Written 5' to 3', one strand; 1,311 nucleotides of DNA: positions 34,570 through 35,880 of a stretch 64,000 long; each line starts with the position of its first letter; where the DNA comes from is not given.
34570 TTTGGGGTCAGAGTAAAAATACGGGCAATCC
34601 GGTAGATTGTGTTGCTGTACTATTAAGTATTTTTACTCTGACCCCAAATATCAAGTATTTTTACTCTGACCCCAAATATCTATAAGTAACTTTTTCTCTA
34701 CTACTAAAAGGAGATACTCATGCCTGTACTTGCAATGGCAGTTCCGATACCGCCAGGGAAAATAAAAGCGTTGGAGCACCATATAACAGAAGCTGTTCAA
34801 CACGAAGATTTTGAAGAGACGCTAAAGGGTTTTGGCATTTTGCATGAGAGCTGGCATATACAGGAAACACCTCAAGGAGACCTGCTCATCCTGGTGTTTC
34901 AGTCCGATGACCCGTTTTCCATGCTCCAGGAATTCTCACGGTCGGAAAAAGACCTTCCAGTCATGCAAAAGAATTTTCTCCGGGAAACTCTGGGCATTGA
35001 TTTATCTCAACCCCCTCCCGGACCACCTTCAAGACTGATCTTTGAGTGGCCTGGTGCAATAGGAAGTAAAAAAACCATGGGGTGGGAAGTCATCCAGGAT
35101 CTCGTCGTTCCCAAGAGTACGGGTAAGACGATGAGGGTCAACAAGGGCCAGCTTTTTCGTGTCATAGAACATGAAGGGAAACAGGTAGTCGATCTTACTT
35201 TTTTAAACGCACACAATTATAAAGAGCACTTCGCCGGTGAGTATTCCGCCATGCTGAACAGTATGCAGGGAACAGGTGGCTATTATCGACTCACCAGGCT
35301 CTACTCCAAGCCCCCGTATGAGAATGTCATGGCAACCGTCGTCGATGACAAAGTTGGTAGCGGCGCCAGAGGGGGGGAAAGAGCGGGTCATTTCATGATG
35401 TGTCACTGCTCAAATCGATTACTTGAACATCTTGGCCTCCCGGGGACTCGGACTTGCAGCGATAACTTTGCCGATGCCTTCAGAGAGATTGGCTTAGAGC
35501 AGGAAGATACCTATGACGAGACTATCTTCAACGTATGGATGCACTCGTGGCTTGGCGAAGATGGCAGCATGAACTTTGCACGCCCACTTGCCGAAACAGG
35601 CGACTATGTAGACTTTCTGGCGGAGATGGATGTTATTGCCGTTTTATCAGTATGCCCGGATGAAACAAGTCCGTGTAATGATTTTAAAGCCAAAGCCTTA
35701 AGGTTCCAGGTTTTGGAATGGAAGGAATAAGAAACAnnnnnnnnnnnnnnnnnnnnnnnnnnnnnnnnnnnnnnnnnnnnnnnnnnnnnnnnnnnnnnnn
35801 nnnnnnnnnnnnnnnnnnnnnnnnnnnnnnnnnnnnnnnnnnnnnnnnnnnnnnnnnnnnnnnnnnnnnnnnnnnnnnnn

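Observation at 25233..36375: Lower-GC island: STAND regulator, amidase, TonB receptor, M24 hydrolase, LLM oxidoreductase and two DUF1989 genes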

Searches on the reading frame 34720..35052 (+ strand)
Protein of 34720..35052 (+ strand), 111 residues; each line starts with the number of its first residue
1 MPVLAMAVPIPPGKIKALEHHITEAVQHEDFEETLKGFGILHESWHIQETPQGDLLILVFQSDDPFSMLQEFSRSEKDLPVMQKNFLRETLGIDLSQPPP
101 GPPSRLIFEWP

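Call 56: find_homologous_proteins(query=window:34720-35052:+, max_evalue=0.001)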
Query window:34720-35052:+ (111 aa): 43 proteins with E <= 0.001 among 43 candidates.
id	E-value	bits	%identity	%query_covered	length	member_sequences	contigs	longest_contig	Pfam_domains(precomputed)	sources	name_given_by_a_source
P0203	5.9e-59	215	86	100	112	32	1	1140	-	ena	-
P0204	6.3e-59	215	85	100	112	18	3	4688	-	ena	-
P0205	7.3e-59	215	84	100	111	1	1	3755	PF19673.5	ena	-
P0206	2.8e-58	213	86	100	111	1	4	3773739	PF19673.5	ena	-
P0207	9.6e-58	211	86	100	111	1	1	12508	-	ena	-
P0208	9.3e-57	208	82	100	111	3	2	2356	PF19673.5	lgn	-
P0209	1.6e-56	207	81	100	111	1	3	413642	PF19673.5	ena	-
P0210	6.2e-56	205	84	100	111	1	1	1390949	PF19673.5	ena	-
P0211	1.6e-54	201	80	100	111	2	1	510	-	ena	-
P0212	3.3e-54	200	79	100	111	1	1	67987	-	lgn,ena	-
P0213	3.2e-53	197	79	100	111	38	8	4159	-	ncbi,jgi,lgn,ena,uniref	ncbi:uncharacterized protein METZ01_LOCUS219940 [marine metagenome]|uniref:ABM domain-containing pro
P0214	6.1e-52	192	75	100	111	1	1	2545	-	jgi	jgi:hypothetical protein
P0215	3.1e-50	187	75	99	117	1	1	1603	-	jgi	-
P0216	4.0e-50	187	75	100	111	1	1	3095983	PF19673.5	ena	-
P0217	3.1e-49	184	75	99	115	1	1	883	-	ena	-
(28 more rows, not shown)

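Call 68: predict_structure(alignment_id=A3)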
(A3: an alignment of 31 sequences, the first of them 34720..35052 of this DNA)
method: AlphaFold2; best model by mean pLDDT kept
length: 111 residues; sequences in the alignment: 31
mean_pLDDT: 90.1   pTM: 0.76
mean pLDDT of the five models: 90.1, 89.1, 88.1, 86.5, 85.3
residues with pLDDT >= 90: 79; 70-90: 27; 50-70: 5; < 50: 0
segments of 3 or more residues with pLDDT < 50: none
pLDDT, mean of each block of 10 residues (from residue 1): 89 95 94 93 94 94 89 93 94 80 77 79
secondary structure, 60 per line:
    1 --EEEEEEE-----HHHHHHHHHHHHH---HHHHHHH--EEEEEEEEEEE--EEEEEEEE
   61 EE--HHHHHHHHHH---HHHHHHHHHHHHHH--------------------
elements in order: E3-9 H15-27 H31-37 E40-50 E53-62 H65-74 H78-91

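Call 71: fold_search(model_id=the predicted structure, library=pdb)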
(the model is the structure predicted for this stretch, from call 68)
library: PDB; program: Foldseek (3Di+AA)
matches with E <= 10: 1312; with E <= 0.001: 0
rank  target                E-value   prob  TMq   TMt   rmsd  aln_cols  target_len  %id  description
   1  6hhn                  4.5e-03  1.00  0.59  0.64   4.7       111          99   12  Crystal structure of L-rhamnose mutarotase FA22100 from Formosa agariphila (released 2019-06-26)
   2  2qlw_A                1.4e-02  0.99  0.57  0.58   5.4       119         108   17  Crystal structure of rhamnose mutarotase RhaU of Rhizobium leguminosarum (released 2008-11-04)
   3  7byu_A                1.7e-02  1.00  0.56  0.57   2.8        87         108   15  Crystal structure of Acidovorax avenae L-fucose mutarotase (apo form) (released 2020-05-27)
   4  4dn9_B                1.9e-02  0.99  0.48  0.53   4.0        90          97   17  CRYSTAL STRUCTURE OF putative Antibiotic biosynthesis monooxygenase from Chloroflexus aurantiacus J-10-fl (released 2012-02-22)
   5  9n73_SW               2.1e-02  0.95  0.39  0.23   5.6        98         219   17  SSU processome maturation and disassembly, State G (released 2025-10-29)
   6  4dpo_B                2.8e-02  1.00  0.56  0.60   3.3        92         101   20  Crystal structure of a conserved protein MM_1583 from Methanosarcina mazei Go1 (released 2012-02-29)
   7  1y0h_A                3.2e-02  0.98  0.47  0.51   4.0        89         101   17  Structure of Rv0793 from Mycobacterium tuberculosis (released 2004-12-28)
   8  1tz0_B                3.4e-02  0.97  0.42  0.46   4.0        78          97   14  Crystal Structure of Putative Antibiotic Biosythesis Monooxygenase from Bacillus cereus (released 2004-09-14)
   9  4za1_B                4.4e-02  0.98  0.45  0.53   4.7        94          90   12  Crystal Structure of NosA Involved in Nosiheptide Biosynthesis (released 2015-08-19)
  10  9n78_SW               4.4e-02  0.89  0.39  0.26   6.0        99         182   16  SSU processome maturation and disassembly, State L (released 2025-11-05)
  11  7cww                  5.0e-02  0.96  0.46  0.18   6.8       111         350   13  Crystal structure of TsrL (released 2021-09-15)
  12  4za1_A                5.0e-02  0.91  0.43  0.46   4.4       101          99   12  Crystal Structure of NosA Involved in Nosiheptide Biosynthesis (released 2015-08-19)
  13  1y0h_B                5.0e-02  0.90  0.42  0.47   4.7        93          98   17  Structure of Rv0793 from Mycobacterium tuberculosis (released 2004-12-28)
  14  2zdo_A                5.3e-02  0.92  0.47  0.48   4.7        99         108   16  Crystal structure of IsdG-N7A in complex with hemin (released 2008-08-19)
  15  1x8d_A                6.0e-02  0.99  0.59  0.63   5.0       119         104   14  Crystal structure of E. coli YiiL protein containing L-rhamnose (released 2005-05-17)
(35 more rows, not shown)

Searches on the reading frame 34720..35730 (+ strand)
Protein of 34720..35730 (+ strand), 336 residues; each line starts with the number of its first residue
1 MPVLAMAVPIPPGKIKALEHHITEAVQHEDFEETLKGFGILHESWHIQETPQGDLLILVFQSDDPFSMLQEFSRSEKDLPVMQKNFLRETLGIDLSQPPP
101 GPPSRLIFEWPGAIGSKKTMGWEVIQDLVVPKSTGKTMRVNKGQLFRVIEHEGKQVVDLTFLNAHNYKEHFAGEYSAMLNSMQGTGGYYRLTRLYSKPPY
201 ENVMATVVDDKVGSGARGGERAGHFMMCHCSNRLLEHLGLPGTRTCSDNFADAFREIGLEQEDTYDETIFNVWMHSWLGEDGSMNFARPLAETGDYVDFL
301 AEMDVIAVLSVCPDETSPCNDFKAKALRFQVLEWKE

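Call 3: search_protein_families(library=pfam, proteins=[window:34720-35730:+])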
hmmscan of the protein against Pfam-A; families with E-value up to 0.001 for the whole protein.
window:34720-35730:+ (336 aa): 2 families
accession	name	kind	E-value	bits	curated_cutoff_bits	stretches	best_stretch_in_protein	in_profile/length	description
PF09347.15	DUF1989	-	6.9e-29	101.1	27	1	129-306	2-168/168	Domain of unknown function (DUF1989)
PF19673.4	DUF6176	-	9.4e-05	22.8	27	1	5-91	5-89/109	Family of unknown function (DUF6176)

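Call 4: search_protein_families(library=ncbifam, proteins=[window:34720-35730:+])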
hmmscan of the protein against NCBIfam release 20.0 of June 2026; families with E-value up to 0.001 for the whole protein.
window:34720-35730:+ (336 aa): 3 families
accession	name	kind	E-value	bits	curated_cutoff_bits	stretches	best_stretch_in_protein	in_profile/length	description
TIGR03424.1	urea_degr_1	equivalog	1.8e-24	86.5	284.7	1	124-330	2-196/198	urea amidolyase associated protein UAAP2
NF053776.1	TmaoDeMthMsil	equivalog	1.8e-19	69.8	1100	1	123-331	162-361/763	trimethylamine N-oxide demethylase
TIGR03425.1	urea_degr_2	hypoth_equivalog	2.8e-12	46.4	205.95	1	129-331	6-202/233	urea amidolyase associated protein UAAP1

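Call 51: find_homologous_proteins(query=window:34720-35730:+, max_evalue=0.001)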
Query window:34720-35730:+ (336 aa): 200 proteins with E <= 0.001 among 1177 candidates; the best 120 are listed.
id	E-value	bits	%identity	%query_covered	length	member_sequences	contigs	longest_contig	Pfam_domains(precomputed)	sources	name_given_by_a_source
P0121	3.2e-134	465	91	65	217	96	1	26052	PF09347.16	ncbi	-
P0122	1.5e-125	437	83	65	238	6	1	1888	PF09347.16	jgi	-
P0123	2.9e-125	436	86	64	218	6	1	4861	PF09347.16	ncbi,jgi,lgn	jgi:hypothetical protein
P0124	1.9e-124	433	86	64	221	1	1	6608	PF09347.16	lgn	-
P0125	3.6e-124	432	87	64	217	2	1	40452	PF09347.16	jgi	jgi:uncharacterized protein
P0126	1.8e-123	430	85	64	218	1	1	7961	PF09347.16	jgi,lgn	jgi:uncharacterized protein YcgI (DUF1989 family)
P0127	3.6e-123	429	84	64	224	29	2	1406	PF09347.16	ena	-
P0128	1.5e-122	427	81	65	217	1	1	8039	PF09347.16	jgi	-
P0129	2.9e-122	426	85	60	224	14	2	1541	PF09347.16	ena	-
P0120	4.3e-122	426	84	64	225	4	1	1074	PF09347.16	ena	-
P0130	3.7e-121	422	84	64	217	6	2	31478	PF09347.16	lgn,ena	-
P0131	3.9e-121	422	83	64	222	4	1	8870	PF09347.16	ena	-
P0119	1.1e-120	421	83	64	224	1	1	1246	PF09347.16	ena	-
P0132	4.2e-120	419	80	65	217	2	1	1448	PF09347.16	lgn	-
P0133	1.2e-119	417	83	64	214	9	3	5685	PF09347.16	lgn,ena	-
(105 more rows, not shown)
